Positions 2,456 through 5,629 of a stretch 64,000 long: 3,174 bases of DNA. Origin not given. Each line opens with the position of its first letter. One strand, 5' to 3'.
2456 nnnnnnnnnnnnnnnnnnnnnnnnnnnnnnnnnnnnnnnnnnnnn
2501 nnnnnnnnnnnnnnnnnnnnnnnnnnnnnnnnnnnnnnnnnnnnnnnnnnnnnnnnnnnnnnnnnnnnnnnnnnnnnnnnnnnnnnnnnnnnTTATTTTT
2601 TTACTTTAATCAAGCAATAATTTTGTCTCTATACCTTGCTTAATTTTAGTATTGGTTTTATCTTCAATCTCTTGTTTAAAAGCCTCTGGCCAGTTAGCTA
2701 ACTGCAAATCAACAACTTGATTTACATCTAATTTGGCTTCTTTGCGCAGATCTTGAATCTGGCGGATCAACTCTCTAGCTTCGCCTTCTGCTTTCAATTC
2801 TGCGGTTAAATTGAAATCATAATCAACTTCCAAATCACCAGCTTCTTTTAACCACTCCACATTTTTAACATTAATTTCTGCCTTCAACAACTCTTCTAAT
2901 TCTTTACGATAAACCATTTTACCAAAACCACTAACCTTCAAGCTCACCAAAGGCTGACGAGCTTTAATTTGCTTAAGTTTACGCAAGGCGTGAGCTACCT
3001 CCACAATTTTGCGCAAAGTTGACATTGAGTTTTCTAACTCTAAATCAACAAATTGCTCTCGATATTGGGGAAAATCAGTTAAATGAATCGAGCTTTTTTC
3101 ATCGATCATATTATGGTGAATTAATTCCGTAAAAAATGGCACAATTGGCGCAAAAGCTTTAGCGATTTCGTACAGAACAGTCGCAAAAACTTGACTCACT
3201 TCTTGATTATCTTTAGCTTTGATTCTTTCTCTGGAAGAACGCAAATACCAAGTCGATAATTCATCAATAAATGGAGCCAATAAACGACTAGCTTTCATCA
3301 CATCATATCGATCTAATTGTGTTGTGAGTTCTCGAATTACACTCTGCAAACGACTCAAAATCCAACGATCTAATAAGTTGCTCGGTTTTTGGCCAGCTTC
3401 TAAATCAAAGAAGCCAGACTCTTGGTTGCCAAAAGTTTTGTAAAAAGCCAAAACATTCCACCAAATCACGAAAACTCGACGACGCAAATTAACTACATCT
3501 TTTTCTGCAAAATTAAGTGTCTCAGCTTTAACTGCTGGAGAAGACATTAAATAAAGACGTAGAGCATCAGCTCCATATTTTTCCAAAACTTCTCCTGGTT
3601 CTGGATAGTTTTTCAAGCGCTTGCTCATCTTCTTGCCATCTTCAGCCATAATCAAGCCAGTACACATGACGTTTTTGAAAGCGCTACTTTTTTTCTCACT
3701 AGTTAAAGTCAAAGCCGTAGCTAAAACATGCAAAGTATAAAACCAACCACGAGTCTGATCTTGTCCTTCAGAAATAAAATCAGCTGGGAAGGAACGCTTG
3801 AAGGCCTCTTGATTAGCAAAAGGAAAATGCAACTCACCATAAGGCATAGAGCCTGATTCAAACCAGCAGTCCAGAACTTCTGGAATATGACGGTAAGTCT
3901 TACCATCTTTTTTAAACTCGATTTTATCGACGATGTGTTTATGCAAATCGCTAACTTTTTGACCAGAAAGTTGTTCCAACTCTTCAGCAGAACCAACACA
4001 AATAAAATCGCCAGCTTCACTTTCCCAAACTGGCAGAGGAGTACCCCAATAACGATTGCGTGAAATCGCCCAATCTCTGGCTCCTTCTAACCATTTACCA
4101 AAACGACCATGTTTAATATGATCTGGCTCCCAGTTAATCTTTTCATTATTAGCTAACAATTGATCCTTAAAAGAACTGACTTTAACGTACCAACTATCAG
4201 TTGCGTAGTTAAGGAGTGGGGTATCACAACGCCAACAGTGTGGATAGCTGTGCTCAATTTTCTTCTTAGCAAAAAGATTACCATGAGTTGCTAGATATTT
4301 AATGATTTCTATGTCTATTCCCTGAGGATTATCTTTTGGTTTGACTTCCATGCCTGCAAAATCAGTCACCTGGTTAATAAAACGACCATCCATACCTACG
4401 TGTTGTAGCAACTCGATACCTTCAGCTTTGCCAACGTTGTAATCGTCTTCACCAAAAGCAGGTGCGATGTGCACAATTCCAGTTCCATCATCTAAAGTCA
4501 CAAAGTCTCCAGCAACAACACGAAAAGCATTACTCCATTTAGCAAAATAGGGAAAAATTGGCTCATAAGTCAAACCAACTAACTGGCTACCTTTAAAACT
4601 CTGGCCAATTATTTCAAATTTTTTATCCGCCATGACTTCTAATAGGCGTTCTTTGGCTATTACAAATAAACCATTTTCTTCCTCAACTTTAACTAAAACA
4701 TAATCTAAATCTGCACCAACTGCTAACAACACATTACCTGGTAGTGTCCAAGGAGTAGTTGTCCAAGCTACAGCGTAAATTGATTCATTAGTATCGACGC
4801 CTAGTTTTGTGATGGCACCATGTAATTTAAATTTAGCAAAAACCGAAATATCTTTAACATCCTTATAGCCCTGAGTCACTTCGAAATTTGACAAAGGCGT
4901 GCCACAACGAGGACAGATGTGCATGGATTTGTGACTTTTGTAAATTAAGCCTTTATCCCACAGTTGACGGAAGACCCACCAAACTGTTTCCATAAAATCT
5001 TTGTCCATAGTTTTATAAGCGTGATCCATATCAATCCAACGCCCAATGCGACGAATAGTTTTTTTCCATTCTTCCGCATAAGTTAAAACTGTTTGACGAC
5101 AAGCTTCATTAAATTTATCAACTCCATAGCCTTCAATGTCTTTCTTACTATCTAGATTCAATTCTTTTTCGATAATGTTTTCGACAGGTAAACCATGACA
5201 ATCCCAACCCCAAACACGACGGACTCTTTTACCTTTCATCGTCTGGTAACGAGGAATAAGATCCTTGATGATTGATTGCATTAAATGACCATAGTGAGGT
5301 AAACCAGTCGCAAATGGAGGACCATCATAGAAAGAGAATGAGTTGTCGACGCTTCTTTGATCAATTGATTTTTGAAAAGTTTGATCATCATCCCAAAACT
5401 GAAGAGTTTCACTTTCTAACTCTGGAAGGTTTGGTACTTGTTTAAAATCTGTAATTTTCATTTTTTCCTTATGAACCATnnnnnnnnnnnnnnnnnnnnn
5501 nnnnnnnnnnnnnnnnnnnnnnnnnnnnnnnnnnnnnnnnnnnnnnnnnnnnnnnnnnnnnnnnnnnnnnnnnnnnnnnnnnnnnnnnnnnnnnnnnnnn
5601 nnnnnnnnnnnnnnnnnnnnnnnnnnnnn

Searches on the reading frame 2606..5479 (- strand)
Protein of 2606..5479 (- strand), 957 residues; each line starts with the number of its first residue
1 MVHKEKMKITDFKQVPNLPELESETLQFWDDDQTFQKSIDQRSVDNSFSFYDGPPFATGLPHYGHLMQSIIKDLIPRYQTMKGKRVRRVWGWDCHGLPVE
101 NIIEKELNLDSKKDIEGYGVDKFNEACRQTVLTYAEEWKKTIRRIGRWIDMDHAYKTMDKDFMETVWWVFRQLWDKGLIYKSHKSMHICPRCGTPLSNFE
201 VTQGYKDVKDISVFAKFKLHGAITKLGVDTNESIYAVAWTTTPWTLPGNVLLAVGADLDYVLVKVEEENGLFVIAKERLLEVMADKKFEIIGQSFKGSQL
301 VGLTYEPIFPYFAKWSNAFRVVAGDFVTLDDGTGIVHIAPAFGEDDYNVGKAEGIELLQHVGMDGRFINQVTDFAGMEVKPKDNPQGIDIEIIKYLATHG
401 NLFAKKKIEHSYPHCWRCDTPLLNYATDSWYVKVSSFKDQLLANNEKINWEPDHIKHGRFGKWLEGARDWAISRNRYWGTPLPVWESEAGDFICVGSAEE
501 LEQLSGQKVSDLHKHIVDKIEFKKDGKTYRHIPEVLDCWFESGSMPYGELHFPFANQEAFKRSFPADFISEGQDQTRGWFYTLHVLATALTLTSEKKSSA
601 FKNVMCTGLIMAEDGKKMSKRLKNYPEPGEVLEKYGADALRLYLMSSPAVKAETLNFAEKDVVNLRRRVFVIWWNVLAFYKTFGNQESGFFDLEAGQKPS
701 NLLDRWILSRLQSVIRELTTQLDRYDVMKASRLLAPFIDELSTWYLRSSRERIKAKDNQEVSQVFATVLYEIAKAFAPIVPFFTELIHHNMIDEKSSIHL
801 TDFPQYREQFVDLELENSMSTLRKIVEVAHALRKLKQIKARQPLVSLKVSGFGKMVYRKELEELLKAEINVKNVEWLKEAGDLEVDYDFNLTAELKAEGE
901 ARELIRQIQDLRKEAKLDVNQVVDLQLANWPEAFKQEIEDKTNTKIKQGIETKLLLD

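Call 7: search_protein_families(library=ncbifam, proteins=[window:2606-5479:-])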
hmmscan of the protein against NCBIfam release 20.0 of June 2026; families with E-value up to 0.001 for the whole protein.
window:2606-5479:- (957 aa): 17 families
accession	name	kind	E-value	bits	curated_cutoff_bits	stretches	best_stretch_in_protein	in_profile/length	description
TIGR00392.1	ileS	equivalog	3e-275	915.7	621.4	1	12-850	2-850/861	isoleucine--tRNA ligase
NF000257.1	MupA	exception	4.6e-223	743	1900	2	23-878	10-848/1024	mupirocin-resistant isoleucine--tRNA ligase MupA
NF000258.1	MupB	exception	6.5e-217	722.8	1900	1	22-879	9-851/1033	mupirocin-resistant isoleucine--tRNA ligase MupB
TIGR00422.1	valS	equivalog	1.3e-134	450.2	612.1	2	319-921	254-836/863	valine--tRNA ligase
NF009687.0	PRK13208.1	equivalog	5.3e-120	401.9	738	2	319-884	253-796/801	valine--tRNA ligase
NF004349.1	PRK05729.1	equivalog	3e-115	386.3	704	1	20-882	8-775/860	valine--tRNA ligase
NF040702.1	ileS_w_GNAT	exception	2.9e-101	339.7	1999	2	287-796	466-961/1100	isoleucine--tRNA ligase, N-acetyltransferase domain-containing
NF011492.0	PRK14900.1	equivalog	3.4e-68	230.5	1783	2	326-849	271-769/1044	valine--tRNA ligase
NF000540.1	alt_ValS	exception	3.4e-61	207.2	900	2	321-851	271-802/827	valine--tRNA ligase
TIGR00395.1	leuS_arch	equivalog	9.8e-61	205.8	648.5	2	365-842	387-826/938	leucine--tRNA ligase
NF008957.0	PRK12300.1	subfamily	7.9e-56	189.6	677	2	20-347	8-322/946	leucine--tRNA ligase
TIGR00396.1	leuS_bact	equivalog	3.7e-42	144.5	548.4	3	19-208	4-176/843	leucine--tRNA ligase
TIGR00398.1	metG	equivalog_domain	3.9e-27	95.2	336.35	2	55-202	8-136/530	methionine--tRNA ligase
NF001100.0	PRK00133.1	equivalog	4.3e-18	65.2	587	3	55-196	14-136/676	methionine--tRNA ligase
NF008900.0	PRK12267.1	equivalog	2.1e-16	59.6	598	2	598-793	281-478/648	methionine--tRNA ligase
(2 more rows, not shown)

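Call 10: find_related_loci(query=window:2606-5479:-, collection=genome_contigs, flank=3000)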
Query window:2606-5479:- (957 aa) in genome_contigs; peptide patterns used: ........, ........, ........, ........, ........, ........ (x = any residue, [..] = any of these).
598 stretches matched a pattern (row limit reached: there are more); 517 encode a relative of the query (tblastn E <= 1e-3); the best 80 are kept; 79 distinct loci.
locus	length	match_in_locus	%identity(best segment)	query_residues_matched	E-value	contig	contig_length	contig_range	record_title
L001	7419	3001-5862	82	4-957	0e+0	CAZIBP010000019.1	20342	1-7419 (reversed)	MAG TPA_asm: uncultured Pseudomonadales bacterium isolate SRP093185_co1_41 genome assembly, contig: NODE_1600_length_203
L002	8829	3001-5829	83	4-946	0e+0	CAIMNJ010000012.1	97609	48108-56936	uncultured bacterium isolate LaPlata_bin-1529 genome assembly, contig: bin-1529:12/18, whole genome shotgun sequence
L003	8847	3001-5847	82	4-952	0e+0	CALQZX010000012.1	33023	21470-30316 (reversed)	MAG: Parcubacteria group bacterium isolate MiH-14oct19-109 genome assembly, contig: MiH-14oct19-C2394, whole genome shot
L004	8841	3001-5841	77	8-955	0e+0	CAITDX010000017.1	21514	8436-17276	uncultured bacterium isolate LaPlata_bin-3499 genome assembly, contig: bin-3499:17/85, whole genome shotgun sequence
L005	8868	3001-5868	82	1-956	0e+0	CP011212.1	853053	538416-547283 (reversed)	MAG: candidate division TM6 bacterium GW2011_GWF2_28_16 chromosome, complete genome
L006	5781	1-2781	90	31-957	0e+0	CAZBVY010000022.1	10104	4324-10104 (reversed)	MAG TPA_asm: uncultured Pseudomonadales bacterium isolate binchicken_co212_140 genome assembly, contig: NODE_8750_length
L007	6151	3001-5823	66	7-949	0e+0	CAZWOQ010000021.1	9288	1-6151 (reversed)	MAG TPA_asm: uncultured Pseudomonadales bacterium isolate SRP216815_co1_77 genome assembly, contig: NODE_10276_length_92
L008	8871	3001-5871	89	1-957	0e+0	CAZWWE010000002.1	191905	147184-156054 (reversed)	MAG TPA_asm: uncultured Pseudomonadales bacterium isolate SRP216815_co1_233 genome assembly, contig: NODE_87_length_1919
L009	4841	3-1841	82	344-956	0e+0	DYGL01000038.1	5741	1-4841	MAG TPA_asm: Candidatus Microgenomatus sp. isolate BE2012_4_39_12 Afr_mines_BE2012_5037_length_5741_cov_4_018115, whole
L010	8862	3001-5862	92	4-957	0e+0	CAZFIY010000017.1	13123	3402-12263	MAG TPA_asm: uncultured Pseudomonadales bacterium isolate SRP192927_co2_730 genome assembly, contig: NODE_8464_length_13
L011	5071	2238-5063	50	12-944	0e+0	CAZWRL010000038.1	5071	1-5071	MAG TPA_asm: uncultured Gammaproteobacteria bacterium isolate binchicken_co21_262 genome assembly, contig: NODE_22014_le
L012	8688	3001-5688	50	18-925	0e+0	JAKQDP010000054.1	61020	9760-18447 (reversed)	MAG: bacterium isolate USDE_maxbin.058 k141_1086664, whole genome shotgun sequence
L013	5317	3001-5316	56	17-788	0e+0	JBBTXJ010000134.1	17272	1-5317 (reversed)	MAG: Patescibacteria group bacterium isolate H51-bin222_1 H51_bin222_1_000000000134, whole genome shotgun sequence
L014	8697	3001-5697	51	22-929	0e+0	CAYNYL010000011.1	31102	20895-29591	MAG TPA_asm: uncultured Gammaproteobacteria bacterium isolate SRP300315_co1_29 genome assembly, contig: NODE_771_length_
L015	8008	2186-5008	46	8-957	0e+0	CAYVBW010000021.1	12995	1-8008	MAG TPA_asm: uncultured Pseudomonadales bacterium isolate SRP241326_co2_315 genome assembly, contig: NODE_6283_length_12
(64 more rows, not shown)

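Call 29: find_related_loci(query=window:2606-5461:-, collection=metagenome_contigs, flank=2000)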
Query window:2606-5461:- (951 aa) in metagenome_contigs; peptide patterns used: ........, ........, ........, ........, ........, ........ (x = any residue, [..] = any of these).
544 stretches matched a pattern; 458 encode a relative of the query (tblastn E <= 1e-3); the best 80 are kept; 80 distinct loci.
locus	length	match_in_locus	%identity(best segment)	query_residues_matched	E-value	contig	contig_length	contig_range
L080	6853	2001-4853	89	1-951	0e+0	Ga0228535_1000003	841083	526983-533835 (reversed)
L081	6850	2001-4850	84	1-950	0e+0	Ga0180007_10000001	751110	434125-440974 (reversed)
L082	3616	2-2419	90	139-945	0e+0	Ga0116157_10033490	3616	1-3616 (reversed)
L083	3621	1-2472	79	125-948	0e+0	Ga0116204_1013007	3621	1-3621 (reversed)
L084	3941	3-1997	90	287-951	0e+0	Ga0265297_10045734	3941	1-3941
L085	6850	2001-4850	82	1-950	0e+0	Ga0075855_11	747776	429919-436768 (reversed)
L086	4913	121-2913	52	1-941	0e+0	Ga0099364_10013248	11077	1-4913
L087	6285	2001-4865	49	6-951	0e+0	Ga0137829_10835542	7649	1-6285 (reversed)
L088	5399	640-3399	50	14-932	0e+0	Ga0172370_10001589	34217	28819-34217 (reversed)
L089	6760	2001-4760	50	14-932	0e+0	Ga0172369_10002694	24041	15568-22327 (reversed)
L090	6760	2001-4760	50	14-932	0e+0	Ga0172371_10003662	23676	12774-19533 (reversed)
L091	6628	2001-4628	51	16-917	0e+0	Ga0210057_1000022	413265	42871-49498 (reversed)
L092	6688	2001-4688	51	12-919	0e+0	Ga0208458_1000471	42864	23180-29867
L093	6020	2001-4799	49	6-919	0e+0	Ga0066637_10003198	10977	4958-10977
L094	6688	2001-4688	51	12-919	0e+0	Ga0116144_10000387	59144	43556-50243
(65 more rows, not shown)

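Call 79: search_solved_structures(query=window:2606-5461:-, max_evalue=1e-50)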
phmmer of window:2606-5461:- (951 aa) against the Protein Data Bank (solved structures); distinct sequences matched with E-value up to 1e-50: 16.
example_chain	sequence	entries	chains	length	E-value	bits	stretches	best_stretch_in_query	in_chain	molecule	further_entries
8wnd_A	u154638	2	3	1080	2.7e-234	783.5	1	12-881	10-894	isoleucine--tRNA ligase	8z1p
9w01_B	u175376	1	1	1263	3.4e-232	776.6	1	10-869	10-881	Isoleucine--tRNA ligase, cytoplasmic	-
9wqs_A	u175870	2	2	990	3.2e-231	773.4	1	12-881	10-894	Isoleucine--tRNA ligase, cytoplasmic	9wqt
7d5c_A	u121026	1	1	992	3.2e-231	773.4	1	12-881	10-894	Isoleucine--tRNA ligase, cytoplasmic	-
6ldk_A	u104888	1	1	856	6e-223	746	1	12-830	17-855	Isoleucine--tRNA ligase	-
8c8v_A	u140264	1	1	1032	5.4e-216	723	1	14-885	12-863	Isoleucine--tRNA ligase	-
8c8u_A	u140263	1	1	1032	8.4e-216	722.3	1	14-882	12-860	Isoleucine--tRNA ligase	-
1ile_A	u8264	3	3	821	4.6e-215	719.9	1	9-828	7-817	ISOLEUCYL-TRNA SYNTHETASE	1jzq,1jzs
8c9d_A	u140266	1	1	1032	2e-214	717.8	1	14-885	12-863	Isoleucine--tRNA ligase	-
8c8w_A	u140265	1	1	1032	7.5e-214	715.9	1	14-885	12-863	Isoleucine--tRNA ligase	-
1ffy_A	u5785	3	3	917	2e-95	323.9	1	3-810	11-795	ISOLEUCYL-TRNA SYNTHETASE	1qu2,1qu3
8c9e_A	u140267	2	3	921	2.3e-90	307.2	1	3-829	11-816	Isoleucine--tRNA ligase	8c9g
8c9f_A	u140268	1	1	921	6.8e-88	299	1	3-829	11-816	Isoleucine--tRNA ligase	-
8wnf_A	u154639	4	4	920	3.5e-83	283.4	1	3-786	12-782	Isoleucine--tRNA ligase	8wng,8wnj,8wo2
8wni_A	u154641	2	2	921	3.5e-83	283.4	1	3-786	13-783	Isoleucine--tRNA ligase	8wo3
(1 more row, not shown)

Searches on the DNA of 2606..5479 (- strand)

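Call 28: search_rna_families(sources=[L012, L015, L007, L005], threshold=evalue, max_evalue=10, show_alignments=0)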
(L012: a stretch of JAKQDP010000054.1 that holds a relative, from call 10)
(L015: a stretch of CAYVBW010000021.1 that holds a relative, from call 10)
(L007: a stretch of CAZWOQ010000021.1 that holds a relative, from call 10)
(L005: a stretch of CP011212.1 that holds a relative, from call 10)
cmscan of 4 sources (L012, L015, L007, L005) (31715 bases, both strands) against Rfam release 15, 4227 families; matches with E-value up to 10: 9.
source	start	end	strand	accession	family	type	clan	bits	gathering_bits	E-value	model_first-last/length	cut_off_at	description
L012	1787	1869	-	RF01897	mir-188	Gene; miRNA;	-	26.2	72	0.32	1-84/84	no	mir-188 microRNA precursor family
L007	2229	2269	+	RF03884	mir-725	Gene; miRNA;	-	22.9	76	1.5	1-56/56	no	mir-725 microRNA precursor family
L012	1789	1865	-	RF03261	mir-1759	Gene; miRNA;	-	22.4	58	5.6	1-75/75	no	mir-1759 microRNA precursor family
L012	1799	1875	+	RF00426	SCARNA15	Gene; snRNA; snoRNA; scaRNA;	CL00019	22.3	65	4.6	1-128/128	no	Small Cajal body specific RNA 15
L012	5868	5968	-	RF02450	ncr1175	Gene; sRNA;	-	21.7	60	8.7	1-110/110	no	Bacillus sRNA ncr1175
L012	1798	1859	+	RF01918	mir-1249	Gene; miRNA;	-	21.5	83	3.7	1-75/75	no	mir-1249 microRNA precursor family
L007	3526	3583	+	RF01297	sR40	Gene; snRNA; snoRNA; CD-box;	-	20.9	50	4.7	1-61/61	no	Small nucleolar RNA sR40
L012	1788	1867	-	RF03831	mir-627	Gene; miRNA;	-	19.9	86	7.2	1-87/87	no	mir-627 microRNA precursor family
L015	6611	6766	-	RF02933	ARRPOF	Gene; sRNA;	-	16.3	127.2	7.3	1-256/256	no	ARRPOF RNA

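Call 86: search_rna_families(sources=[L077, L022, L027, L029, L033, L034, L039, L043, L045, L048, L050, L067, L073, L075, L016, L041, L049], threshold=gathering, show_alignments=1)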
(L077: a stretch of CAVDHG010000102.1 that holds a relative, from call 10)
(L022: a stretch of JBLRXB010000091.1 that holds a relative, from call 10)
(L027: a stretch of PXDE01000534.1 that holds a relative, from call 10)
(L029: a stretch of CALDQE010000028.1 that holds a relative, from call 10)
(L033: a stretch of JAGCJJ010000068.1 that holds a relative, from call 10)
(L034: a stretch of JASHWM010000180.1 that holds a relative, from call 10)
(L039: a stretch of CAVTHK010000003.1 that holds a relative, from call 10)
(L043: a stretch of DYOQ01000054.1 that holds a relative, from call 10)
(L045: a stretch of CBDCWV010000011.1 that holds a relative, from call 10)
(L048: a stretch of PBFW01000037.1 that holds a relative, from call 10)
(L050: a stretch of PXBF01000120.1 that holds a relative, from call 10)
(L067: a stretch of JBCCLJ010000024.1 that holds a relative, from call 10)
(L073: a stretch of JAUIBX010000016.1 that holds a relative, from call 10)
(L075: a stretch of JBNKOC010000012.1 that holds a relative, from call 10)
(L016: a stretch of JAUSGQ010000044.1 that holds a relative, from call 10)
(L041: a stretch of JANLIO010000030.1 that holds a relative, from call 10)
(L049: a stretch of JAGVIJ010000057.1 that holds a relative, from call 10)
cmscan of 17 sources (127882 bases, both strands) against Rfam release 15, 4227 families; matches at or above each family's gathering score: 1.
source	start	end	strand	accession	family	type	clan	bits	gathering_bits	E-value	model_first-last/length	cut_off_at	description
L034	1620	1990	-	RF00023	tmRNA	Gene;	CL00001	160.1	47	6e-63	1-374/374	no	transfer-messenger RNA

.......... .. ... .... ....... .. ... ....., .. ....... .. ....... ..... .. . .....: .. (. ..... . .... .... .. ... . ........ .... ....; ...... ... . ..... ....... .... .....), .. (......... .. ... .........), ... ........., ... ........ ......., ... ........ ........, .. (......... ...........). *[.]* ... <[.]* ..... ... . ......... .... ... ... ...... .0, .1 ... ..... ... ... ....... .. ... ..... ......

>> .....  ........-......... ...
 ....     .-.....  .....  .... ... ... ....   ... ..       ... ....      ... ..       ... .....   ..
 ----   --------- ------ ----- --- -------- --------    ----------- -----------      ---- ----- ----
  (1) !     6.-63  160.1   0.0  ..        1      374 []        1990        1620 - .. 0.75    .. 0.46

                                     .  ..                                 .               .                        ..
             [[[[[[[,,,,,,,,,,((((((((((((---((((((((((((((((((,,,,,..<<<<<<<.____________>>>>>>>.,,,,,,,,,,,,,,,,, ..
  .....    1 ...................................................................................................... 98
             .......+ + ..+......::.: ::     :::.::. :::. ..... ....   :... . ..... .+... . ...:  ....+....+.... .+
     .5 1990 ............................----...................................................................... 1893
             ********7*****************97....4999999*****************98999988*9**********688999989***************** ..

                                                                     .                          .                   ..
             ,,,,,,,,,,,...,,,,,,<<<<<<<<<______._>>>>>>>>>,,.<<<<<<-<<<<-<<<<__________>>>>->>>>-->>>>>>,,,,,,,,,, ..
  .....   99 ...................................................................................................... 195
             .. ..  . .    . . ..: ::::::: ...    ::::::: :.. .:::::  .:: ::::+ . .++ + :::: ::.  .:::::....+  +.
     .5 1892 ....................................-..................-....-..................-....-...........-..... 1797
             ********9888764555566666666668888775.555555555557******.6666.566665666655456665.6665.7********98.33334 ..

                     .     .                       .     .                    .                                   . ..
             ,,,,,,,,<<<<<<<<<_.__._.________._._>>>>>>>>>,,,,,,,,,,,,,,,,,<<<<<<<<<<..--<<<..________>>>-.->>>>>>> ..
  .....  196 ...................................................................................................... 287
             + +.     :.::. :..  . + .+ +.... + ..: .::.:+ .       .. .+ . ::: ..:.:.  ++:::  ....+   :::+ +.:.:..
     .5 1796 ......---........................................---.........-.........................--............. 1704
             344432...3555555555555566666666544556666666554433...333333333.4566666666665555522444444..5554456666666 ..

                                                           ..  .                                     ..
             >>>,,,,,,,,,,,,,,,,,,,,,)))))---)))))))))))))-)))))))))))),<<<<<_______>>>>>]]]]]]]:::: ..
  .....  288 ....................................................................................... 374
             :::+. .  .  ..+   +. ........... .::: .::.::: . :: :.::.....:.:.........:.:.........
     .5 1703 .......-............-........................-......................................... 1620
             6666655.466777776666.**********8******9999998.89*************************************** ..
